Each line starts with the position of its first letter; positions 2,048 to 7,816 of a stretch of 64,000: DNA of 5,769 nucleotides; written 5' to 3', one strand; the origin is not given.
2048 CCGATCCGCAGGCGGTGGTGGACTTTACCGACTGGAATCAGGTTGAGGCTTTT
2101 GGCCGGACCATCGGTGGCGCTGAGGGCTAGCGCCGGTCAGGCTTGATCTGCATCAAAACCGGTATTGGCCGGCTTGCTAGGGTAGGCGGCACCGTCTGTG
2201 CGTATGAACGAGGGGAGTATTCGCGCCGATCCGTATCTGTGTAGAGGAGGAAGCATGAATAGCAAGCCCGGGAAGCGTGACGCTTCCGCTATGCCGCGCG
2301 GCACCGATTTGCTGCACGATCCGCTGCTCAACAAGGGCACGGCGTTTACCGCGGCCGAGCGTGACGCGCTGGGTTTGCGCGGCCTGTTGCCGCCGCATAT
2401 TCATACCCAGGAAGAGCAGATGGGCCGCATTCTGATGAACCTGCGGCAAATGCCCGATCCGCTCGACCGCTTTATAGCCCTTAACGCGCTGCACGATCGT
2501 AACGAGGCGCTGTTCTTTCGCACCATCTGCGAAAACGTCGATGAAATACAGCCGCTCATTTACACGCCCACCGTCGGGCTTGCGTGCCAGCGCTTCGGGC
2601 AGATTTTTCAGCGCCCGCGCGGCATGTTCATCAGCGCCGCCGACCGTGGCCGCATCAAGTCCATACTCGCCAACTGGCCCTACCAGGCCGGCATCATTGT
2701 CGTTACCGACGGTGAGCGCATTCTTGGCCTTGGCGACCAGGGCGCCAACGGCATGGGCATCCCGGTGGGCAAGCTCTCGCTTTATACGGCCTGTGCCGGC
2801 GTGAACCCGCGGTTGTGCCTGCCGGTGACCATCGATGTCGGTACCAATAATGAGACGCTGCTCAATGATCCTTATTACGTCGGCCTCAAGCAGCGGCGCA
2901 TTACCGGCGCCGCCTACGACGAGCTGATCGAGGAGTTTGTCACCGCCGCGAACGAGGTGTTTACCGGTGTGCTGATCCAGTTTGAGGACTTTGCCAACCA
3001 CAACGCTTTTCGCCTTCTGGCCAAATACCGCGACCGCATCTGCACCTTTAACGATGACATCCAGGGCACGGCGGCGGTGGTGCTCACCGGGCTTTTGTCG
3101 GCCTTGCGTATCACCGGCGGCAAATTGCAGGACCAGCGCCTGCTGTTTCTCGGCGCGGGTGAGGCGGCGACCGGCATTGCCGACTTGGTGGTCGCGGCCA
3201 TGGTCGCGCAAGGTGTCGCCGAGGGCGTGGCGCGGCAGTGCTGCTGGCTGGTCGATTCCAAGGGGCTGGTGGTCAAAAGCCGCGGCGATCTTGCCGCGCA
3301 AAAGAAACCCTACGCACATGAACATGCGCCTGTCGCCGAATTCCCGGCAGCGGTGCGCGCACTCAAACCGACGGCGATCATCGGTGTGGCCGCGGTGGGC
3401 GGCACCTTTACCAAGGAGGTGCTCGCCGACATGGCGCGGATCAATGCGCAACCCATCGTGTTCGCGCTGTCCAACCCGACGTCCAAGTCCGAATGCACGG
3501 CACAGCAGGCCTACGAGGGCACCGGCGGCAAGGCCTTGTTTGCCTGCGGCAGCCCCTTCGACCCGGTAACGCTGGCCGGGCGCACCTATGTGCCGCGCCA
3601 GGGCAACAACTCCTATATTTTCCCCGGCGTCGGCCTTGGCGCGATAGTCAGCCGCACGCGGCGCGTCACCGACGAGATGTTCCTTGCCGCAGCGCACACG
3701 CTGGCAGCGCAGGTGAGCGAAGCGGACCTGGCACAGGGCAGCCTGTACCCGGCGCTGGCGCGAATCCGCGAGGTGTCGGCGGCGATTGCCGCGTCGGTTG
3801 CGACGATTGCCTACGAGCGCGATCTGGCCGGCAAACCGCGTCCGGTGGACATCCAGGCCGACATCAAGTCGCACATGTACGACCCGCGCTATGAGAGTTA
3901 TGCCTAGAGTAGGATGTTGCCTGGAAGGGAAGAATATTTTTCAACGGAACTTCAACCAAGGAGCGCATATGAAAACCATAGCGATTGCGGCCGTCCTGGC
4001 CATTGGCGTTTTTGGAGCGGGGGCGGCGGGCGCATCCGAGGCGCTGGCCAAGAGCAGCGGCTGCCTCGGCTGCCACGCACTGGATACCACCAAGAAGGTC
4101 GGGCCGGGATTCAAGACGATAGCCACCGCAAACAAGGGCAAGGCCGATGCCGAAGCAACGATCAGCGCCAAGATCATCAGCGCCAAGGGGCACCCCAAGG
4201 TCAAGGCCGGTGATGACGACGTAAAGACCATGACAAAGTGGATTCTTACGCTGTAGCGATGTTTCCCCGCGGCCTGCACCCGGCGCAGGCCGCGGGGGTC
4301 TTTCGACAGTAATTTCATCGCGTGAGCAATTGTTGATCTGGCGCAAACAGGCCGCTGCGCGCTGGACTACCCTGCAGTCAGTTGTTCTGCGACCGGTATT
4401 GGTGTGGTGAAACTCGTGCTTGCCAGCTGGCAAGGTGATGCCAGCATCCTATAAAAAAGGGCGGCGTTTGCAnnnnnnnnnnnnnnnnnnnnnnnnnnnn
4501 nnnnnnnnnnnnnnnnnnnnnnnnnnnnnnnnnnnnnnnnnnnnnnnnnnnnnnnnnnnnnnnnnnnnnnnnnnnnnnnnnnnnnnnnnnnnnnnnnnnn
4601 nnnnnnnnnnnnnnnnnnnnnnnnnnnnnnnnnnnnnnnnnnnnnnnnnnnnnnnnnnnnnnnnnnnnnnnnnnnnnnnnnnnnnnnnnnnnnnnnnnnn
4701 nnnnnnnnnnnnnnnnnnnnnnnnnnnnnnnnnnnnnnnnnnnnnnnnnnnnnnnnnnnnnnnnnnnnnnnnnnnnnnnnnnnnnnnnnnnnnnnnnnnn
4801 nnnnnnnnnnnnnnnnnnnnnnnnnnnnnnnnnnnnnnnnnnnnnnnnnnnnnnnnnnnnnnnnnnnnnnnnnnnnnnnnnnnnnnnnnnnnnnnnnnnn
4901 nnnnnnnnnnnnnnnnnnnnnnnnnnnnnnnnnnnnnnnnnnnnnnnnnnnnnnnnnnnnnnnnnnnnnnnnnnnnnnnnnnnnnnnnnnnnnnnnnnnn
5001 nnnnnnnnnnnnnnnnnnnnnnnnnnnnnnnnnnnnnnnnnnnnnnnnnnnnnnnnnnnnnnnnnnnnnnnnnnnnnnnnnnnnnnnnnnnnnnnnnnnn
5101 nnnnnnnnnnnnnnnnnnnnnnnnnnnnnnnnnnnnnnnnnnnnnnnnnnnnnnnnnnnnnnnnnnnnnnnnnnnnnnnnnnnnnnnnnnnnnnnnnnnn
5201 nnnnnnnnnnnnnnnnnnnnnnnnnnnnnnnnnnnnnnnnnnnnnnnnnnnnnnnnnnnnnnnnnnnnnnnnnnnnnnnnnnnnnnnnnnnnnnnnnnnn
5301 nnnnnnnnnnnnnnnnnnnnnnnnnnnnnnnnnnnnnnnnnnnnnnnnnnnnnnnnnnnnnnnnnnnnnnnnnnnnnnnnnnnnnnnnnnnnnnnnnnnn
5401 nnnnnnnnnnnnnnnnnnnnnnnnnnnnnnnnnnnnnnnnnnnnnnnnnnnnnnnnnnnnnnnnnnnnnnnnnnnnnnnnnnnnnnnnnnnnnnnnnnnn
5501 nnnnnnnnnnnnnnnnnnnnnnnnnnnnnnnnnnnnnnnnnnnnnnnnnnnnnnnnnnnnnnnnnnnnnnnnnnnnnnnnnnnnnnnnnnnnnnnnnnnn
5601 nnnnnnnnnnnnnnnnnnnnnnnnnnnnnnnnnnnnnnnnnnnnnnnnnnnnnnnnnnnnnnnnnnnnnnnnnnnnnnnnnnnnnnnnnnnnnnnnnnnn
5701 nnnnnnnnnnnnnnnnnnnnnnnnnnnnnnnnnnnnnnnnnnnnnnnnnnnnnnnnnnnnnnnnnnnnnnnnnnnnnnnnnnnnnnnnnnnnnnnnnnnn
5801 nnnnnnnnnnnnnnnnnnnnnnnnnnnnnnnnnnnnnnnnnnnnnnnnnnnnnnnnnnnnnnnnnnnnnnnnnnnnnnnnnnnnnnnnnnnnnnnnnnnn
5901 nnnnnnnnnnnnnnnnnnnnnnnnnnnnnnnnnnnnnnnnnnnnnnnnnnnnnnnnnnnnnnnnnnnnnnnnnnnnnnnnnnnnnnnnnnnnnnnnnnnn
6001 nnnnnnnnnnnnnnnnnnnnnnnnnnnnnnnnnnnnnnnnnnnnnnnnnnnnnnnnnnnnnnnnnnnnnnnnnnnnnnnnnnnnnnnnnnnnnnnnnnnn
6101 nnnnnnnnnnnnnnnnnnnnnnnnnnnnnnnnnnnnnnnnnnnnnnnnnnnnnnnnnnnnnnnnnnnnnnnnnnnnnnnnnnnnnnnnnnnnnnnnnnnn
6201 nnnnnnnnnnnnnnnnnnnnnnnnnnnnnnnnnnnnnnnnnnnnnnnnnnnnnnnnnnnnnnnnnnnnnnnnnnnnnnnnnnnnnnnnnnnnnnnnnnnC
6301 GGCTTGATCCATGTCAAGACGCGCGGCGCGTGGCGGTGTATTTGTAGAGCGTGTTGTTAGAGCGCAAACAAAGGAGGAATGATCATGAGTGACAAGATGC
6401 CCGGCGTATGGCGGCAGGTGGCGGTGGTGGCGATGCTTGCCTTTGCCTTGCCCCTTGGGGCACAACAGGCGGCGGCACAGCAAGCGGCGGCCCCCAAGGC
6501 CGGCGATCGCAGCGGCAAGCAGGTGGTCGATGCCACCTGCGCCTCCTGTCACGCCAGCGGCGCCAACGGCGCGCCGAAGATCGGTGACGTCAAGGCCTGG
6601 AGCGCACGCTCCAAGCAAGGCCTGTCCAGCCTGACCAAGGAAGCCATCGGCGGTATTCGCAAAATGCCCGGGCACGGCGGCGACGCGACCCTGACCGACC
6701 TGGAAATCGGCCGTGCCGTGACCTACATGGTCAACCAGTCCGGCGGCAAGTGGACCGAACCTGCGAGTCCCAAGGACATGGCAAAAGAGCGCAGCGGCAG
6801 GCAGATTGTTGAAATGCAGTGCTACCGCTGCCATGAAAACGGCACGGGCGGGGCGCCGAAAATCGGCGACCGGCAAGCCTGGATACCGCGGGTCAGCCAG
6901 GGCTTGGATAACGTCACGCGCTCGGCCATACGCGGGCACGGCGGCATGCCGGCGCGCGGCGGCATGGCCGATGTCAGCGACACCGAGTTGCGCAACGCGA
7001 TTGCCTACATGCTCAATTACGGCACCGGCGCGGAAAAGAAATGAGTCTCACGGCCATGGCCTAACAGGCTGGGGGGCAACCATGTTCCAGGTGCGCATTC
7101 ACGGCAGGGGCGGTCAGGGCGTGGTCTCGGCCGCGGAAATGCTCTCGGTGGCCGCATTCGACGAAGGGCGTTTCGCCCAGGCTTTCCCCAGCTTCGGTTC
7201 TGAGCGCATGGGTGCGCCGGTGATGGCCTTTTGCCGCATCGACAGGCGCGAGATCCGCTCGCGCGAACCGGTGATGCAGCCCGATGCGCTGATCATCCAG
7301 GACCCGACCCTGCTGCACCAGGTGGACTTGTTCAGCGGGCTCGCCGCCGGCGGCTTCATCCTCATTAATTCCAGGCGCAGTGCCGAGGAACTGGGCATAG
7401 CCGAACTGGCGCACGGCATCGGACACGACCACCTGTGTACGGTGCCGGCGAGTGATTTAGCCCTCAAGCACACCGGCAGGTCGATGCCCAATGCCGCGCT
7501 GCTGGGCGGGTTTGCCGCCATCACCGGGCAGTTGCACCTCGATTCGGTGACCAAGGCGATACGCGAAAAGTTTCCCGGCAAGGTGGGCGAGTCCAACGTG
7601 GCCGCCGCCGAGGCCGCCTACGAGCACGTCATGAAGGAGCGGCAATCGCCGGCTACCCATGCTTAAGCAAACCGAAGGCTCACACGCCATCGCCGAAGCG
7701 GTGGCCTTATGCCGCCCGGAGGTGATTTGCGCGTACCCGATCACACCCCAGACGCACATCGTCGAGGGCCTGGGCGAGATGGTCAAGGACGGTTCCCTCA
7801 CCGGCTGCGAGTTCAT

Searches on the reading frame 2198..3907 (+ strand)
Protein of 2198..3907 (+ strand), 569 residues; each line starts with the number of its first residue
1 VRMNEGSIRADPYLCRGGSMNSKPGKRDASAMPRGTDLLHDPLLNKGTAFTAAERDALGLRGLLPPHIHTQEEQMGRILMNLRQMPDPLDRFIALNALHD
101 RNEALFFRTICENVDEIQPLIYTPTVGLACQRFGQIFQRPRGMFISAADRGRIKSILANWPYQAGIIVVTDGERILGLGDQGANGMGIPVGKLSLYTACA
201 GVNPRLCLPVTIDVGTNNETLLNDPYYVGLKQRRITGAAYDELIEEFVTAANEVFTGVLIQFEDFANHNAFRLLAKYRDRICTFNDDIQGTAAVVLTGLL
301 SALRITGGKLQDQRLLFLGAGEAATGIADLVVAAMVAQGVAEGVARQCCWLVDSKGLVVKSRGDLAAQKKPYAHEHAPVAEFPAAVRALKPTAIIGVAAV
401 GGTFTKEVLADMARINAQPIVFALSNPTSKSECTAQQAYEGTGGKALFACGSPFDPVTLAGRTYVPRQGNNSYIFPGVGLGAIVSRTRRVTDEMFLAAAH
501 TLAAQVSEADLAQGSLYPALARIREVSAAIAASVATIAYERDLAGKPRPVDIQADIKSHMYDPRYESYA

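Call 3: search_protein_families(library=pfam, proteins=[window:2198-3907:+])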
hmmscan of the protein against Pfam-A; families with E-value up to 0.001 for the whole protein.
window:2198-3907:+ (569 aa): 2 families
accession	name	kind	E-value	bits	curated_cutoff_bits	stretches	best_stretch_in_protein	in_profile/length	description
PF03949.21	Malic_M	-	4.8e-94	314.9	23.5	1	288-538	1-257/258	Malic enzyme, NAD binding domain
PF00390.24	malic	-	6.2e-72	241.7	23.1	1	99-278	1-182/182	Malic enzyme, N-terminal domain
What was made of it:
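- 2256..3907 (+): maeA, NAD(P)-dependent malic enzyme (550 aa from the ATG with a Shine-Dalgarno site; the ORF opens at 2198). Pfam malic + Malic_M (call 3).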

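Call 5: search_protein_families(library=ncbifam, proteins=[window:2198-3907:+], max_evalue=0.00001)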
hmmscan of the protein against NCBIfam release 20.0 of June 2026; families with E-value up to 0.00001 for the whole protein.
window:2198-3907:+ (569 aa): 3 families
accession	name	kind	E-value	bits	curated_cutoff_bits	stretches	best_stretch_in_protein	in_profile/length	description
NF010052.0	PRK13529.1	subfamily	6.7e-216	718.3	326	1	24-568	7-561/564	oxaloacetate-decarboxylating malate dehydrogenase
NF041582.1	malolactic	exception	1.9e-147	492.1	850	1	38-565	2-536/536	malolactic enzyme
NF009501.0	PRK12861.1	subfamily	2.3e-18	65.7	1178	1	241-508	119-358/764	NADP-dependent malic enzyme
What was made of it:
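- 2256..3907 (+): NF010052 at 718 bits (call 5).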

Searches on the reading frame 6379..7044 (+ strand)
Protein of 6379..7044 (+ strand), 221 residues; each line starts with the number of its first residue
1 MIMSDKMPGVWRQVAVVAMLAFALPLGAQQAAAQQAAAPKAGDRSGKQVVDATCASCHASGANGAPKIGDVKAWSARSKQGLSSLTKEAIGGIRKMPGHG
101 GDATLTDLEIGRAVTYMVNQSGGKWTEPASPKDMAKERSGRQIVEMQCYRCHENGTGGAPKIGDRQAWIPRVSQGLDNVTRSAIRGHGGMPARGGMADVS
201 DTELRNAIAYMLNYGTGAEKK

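Call 3: search_protein_families(library=pfam, proteins=[window:6379-7044:+])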
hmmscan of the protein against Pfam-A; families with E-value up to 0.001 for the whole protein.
window:6379-7044:+ (221 aa): 3 families
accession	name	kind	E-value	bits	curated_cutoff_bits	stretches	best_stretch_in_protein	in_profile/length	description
PF13442.11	Cytochrome_CBB3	-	3e-26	92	27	2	137-211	3-68/68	Cytochrome C oxidase, cbb3-type, subunit III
PF00034.26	Cytochrom_C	-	1.4e-14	55.6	21.3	2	46-119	4-88/90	Cytochrome c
PF14495.11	Cytochrom_C550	-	0.00061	19.9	27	0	44-62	27-45/136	Cytochrome c-550 domain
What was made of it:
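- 6385..7044 (+): Periplasmic dihaem cytochrome with two c5/c555-type domains (the ORF opens at 6379). Pfam Cytochrome_CBB3, 2 stretches (call 3).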

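Call 5: search_protein_families(library=ncbifam, proteins=[window:6379-7044:+], max_evalue=0.00001)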
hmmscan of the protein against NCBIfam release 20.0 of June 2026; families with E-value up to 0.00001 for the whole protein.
window:6379-7044:+ (221 aa): 3 families
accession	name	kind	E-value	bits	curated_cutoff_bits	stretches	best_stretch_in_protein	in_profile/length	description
NF045930.1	Cytc6PetJCyano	equivalog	8.9e-12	44.9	135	1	30-125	17-110/110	cytochrome c6 PetJ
TIGR00782.1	ccoP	equivalog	3.1e-08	33.3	179.95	1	41-215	105-282/285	cytochrome-c oxidase, cbb3-type subunit III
NF050122.1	bc1_QcrC_actin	exception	1.2e-06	28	200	0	28-212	27-209/253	cytochrome bc1 complex diheme cytochrome c subunit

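Call 71: search_solved_structures(query=window:6385-7044:+, max_evalue=0.001)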
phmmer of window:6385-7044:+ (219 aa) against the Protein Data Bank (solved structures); distinct sequences matched with E-value up to 0.001: 18.
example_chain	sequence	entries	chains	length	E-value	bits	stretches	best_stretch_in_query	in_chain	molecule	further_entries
4j20_A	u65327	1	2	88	5.1e-19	72.2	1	43-119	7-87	Cytochrome c-555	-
8hn3_A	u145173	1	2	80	5.6e-17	65.5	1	137-211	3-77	Cytochrome c-556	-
2zon_G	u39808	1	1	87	1.6e-16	64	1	135-211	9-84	cytochrome c551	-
5b6q_A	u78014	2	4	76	1.6e-14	57.5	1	137-209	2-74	Soluble cytochrome cA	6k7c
8smr_L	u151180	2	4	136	7.5e-14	55.3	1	30-115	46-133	Cytochrome C5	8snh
1cc5_A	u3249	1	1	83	8e-12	48.7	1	136-209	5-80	CYTOCHROME C5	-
1kx2_A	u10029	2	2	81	6.7e-10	42.4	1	139-209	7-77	mono-heme c-type cytochrome ScyA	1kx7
1gks_A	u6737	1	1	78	2.4e-08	37.3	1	145-211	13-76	CYTOCHROME C551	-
1gdv_A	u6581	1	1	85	1.3e-05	28.4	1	43-123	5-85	CYTOCHROME C6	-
7y7a_G7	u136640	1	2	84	3.8e-05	26.8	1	43-123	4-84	Cytochrome c6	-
7y5e_GN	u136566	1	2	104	3.9e-05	26.8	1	42-123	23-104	Cytochrome c6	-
1c6o_A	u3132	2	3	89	5e-05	26.5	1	43-123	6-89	CYTOCHROME C6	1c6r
3dmi_A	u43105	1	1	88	0.00016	24.8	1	43-123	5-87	cytochrome c6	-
3dr0_A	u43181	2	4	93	0.00019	24.5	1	42-123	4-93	Cytochrome c6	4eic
4eid_A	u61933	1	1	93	0.00023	24.3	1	42-123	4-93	Cytochrome c6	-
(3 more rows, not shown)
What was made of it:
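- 6385..7044 (+): PDB c555, c556 and c5 hits (call 71).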

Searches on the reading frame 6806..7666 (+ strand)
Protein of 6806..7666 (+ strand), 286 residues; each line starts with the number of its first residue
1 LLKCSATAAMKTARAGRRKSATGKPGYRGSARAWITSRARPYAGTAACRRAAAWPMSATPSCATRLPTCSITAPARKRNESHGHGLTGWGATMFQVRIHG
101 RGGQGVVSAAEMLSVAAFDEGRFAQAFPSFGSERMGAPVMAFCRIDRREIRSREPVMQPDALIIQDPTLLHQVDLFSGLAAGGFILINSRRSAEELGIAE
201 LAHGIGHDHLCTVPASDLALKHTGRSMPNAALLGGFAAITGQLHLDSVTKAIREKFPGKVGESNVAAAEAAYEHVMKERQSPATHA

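Call 3: search_protein_families(library=pfam, proteins=[window:6806-7666:+])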
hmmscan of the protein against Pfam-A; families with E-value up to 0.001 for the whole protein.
window:6806-7666:+ (286 aa): 1 family
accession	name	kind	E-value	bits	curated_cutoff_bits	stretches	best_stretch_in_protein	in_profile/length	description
PF01558.24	POR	-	4.9e-41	141.2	27.4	1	102-273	1-173/173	Pyruvate ferredoxin/flavodoxin oxidoreductase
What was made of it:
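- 7082..7666 (+): porC, 2-oxoacid:acceptor oxidoreductase gamma subunit. Pfam POR (call 3).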

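Call 5: search_protein_families(library=ncbifam, proteins=[window:6806-7666:+], max_evalue=0.00001)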
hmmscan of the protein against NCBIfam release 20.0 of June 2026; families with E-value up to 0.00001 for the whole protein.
window:6806-7666:+ (286 aa): 14 families
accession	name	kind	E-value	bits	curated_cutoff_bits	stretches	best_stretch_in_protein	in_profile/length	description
NF006321.0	PRK08534.1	equivalog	5.3e-61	205.5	225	1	93-278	1-180/181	pyruvate ferredoxin oxidoreductase subunit gamma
NF040683.1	PorC_Meth_Thtga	equivalog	4.8e-60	202.3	270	1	93-278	1-176/177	pyruvate synthase subunit PorC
TIGR02175.1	PorC_KorC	subfamily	5.5e-57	192.4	81.1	1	93-276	1-176/177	2-oxoacid:acceptor oxidoreductase, gamma subunit, pyruvate/2-ketoisovalerate family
NF010632.0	PRK14029.1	equivalog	3.5e-47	160.4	335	1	93-274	1-179/185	pyruvate/ketoisovalerate ferredoxin oxidoreductase subunit gamma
NF045762.1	PhenlGlyoxDHPadE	equivalog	1.4e-41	142.4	300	1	93-276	1-180/187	NADH-dependent phenylglyoxylate dehydrogenase subunit gamma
NF004497.0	PRK05844.1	equivalog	4.9e-28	98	243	1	93-275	1-185/186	pyruvate flavodoxin oxidoreductase subunit gamma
TIGR03710.1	OAFO_sf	subfamily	8e-15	54.4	482.75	1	94-280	2-178/561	2-oxoacid:acceptor oxidoreductase subunit alpha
NF045790.1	OxalOxreddelta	equivalog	4.5e-09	35.9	230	1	112-219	34-144/316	oxalate oxidoreductase subunit delta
NF006323.0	PRK08537.1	equivalog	1.3e-08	34.4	235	1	95-277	4-180/181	2-oxoacid:ferredoxin oxidoreductase subunit gamma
NF005322.0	PRK06853.1-2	equivalog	6.4e-07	29.3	237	1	92-276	4-194/197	indolepyruvate oxidoreductase subunit beta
NF009589.0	PRK13030.1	subfamily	8.2e-07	27.1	816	1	92-254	727-908/1170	indolepyruvate ferredoxin oxidoreductase family protein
TIGR02176.1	pyruv_ox_red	equivalog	1.8e-06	26.1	911.35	1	92-196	412-517/1167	pyruvate:ferredoxin (flavodoxin) oxidoreductase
NF006275.0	PRK08441.1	equivalog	5.2e-06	26.1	216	0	94-150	3-59/185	2-oxoglutarate-acceptor oxidoreductase subunit OorC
NF006211.0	PRK08338.1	equivalog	7.3e-06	25.6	239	0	95-276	2-169/170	2-oxoacid:ferredoxin oxidoreductase subunit gamma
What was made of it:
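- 7082..7666 (+): TIGR02175 at 192 bits, cut-off 81 (call 5).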
